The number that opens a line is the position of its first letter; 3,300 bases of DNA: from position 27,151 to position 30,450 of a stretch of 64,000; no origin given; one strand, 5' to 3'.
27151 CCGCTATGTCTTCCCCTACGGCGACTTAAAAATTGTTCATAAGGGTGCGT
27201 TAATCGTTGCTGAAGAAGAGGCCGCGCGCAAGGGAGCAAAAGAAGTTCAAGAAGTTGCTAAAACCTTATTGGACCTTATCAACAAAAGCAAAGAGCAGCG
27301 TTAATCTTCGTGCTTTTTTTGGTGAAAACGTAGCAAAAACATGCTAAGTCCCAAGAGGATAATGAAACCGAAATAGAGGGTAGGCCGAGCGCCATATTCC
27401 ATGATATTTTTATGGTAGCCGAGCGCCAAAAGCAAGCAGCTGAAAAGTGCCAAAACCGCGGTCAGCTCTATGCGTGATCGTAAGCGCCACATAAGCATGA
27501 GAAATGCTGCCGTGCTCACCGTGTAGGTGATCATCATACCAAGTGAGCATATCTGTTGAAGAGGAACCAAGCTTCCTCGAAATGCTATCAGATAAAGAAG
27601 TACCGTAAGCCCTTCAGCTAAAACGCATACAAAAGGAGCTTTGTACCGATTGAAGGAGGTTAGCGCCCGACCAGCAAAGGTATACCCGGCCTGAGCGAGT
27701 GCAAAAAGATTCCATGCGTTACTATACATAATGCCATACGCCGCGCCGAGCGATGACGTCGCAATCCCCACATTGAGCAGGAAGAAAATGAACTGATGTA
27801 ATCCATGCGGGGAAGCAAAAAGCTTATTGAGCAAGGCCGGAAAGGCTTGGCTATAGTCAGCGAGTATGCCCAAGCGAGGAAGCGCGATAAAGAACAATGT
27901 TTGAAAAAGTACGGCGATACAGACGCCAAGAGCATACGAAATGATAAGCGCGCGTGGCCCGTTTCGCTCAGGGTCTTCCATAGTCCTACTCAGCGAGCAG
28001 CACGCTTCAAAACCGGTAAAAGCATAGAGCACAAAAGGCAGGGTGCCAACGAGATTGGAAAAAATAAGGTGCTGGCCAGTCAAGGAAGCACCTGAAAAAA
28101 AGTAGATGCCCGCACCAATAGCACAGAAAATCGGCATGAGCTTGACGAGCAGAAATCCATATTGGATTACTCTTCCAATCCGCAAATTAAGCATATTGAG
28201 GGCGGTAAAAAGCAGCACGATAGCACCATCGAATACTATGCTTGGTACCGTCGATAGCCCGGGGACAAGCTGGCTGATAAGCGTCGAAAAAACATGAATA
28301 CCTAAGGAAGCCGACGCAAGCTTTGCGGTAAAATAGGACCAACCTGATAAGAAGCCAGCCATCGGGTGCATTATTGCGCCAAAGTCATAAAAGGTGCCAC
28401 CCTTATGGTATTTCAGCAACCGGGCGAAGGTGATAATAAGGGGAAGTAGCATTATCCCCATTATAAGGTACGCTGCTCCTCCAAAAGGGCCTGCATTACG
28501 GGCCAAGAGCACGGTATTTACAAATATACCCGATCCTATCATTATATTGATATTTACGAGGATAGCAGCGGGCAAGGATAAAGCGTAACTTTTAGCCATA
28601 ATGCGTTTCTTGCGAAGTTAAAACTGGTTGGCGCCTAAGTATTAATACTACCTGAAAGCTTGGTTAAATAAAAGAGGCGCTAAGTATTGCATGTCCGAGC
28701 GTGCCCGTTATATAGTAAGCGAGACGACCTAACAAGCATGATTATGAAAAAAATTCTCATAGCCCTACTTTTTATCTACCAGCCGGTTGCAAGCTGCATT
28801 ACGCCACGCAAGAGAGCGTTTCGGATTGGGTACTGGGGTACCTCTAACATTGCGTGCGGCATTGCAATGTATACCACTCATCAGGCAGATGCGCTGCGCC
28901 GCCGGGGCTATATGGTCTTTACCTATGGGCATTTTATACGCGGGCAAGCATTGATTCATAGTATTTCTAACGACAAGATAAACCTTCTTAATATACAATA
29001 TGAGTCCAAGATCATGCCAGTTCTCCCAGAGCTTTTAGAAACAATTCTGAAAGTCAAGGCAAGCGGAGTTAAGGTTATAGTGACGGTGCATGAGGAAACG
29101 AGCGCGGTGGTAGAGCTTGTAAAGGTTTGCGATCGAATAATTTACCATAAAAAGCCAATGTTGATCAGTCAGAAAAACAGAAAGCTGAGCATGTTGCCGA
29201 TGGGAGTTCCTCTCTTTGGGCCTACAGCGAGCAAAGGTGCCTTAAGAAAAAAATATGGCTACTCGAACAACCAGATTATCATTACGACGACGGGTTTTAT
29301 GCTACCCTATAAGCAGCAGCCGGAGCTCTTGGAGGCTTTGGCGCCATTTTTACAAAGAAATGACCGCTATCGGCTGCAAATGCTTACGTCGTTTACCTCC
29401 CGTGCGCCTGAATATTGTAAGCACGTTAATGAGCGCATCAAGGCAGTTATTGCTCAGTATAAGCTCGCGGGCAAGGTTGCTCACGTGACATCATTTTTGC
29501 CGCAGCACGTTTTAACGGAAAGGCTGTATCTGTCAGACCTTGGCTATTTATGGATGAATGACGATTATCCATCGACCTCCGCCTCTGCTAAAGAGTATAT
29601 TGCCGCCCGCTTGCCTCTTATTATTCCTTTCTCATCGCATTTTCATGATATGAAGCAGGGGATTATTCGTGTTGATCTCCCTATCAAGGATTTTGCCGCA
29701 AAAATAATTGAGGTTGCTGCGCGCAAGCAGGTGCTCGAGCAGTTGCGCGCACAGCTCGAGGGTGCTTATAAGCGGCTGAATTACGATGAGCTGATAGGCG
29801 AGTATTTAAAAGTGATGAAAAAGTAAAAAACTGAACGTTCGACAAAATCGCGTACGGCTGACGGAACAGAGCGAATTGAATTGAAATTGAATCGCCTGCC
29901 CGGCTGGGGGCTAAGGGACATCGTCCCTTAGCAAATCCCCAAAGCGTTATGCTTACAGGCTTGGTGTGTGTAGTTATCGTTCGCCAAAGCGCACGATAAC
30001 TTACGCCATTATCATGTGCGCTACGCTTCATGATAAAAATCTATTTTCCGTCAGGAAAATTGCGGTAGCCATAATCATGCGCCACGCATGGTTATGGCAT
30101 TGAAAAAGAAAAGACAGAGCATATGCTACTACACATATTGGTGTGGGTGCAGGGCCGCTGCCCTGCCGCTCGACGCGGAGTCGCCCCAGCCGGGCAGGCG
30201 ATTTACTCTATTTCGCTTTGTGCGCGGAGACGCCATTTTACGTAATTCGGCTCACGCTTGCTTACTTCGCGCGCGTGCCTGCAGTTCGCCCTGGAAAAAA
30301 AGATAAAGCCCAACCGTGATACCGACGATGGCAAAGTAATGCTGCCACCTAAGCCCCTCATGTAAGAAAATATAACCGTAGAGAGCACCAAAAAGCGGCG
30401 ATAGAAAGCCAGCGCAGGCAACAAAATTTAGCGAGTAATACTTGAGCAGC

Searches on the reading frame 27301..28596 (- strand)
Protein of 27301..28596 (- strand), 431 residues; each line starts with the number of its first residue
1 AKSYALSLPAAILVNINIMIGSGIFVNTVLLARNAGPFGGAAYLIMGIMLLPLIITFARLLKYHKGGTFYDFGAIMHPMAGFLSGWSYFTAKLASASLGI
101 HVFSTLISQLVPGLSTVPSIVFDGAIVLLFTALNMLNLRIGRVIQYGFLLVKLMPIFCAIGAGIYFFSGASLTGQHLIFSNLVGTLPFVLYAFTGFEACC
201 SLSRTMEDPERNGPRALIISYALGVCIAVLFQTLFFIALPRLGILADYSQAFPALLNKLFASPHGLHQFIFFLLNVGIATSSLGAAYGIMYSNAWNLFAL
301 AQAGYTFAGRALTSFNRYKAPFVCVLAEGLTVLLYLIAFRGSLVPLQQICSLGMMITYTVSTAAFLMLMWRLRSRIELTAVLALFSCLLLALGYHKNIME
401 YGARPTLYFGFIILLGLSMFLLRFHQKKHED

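Call 56: search_protein_families(library=pfam, proteins=[window:27301-28596:-], max_evalue=0.00001)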
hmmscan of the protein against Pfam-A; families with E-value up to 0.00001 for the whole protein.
window:27301-28596:- (431 aa): 2 families
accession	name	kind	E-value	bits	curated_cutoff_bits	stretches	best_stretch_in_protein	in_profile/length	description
PF13520.12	AA_permease_2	-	4.5e-27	95.5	27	1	6-392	1-403/427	Amino acid permease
PF00324.27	AA_permease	-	4.8e-20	72.1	24.6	1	14-369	5-374/470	Amino acid permease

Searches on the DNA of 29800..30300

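Call 65: search_rna_families(source=window, start=29800, end=30300, threshold=evalue, max_evalue=1)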
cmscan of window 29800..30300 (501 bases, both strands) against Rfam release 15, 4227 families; matches with E-value up to 1: 2.
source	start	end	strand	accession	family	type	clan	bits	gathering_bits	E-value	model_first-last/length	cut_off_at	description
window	30067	30099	+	RF03633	mir-5882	Gene; miRNA;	-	22.4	95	0.12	1-77/77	no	mir-5882 microRNA precursor family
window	30058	30111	+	RF01826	SAM_V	Cis-reg; riboswitch;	-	21.7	41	0.39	1-66/66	no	SAM-V (S-adenosyl methionine) riboswitch aptamer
